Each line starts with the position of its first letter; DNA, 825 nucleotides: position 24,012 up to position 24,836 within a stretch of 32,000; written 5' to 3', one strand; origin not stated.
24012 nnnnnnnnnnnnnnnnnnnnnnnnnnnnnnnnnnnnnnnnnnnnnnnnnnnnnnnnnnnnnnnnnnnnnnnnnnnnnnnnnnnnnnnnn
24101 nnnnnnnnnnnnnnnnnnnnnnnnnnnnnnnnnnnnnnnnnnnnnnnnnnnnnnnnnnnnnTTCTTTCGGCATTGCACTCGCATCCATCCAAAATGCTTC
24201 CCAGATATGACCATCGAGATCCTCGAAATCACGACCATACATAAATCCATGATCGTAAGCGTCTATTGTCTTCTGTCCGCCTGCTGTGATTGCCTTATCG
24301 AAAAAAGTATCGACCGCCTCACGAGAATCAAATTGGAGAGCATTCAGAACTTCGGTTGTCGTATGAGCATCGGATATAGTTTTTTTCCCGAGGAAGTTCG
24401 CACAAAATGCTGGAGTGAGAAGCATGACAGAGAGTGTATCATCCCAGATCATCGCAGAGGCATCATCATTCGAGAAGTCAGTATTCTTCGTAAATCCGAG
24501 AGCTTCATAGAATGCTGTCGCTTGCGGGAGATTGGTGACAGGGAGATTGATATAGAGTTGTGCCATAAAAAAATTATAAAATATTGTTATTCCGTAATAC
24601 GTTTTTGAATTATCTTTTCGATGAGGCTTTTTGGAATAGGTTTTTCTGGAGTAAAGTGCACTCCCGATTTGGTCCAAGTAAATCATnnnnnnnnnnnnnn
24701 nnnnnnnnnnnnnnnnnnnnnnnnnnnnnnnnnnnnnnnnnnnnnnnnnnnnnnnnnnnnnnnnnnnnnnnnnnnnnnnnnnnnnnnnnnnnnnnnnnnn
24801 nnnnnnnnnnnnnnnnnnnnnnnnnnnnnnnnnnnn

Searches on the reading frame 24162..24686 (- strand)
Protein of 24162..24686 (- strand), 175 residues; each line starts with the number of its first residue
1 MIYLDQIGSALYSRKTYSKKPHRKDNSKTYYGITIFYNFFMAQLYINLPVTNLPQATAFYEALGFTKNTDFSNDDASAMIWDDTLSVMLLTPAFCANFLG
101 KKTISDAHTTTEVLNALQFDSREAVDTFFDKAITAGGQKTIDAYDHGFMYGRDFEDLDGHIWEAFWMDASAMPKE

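Call 97: search_protein_families(library=pfam, max_evalue=0.01, proteins=[window:24162-24686:-])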
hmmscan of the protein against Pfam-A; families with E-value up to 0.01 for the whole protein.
seq(175 aa): 1 family
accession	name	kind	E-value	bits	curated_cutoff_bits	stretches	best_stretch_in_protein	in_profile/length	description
PF00903.31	Glyoxalase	-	8.8e-05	23.3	20.6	1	45-163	4-120/121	Glyoxalase/Bleomycin resistance protein/Dioxygenase superfamily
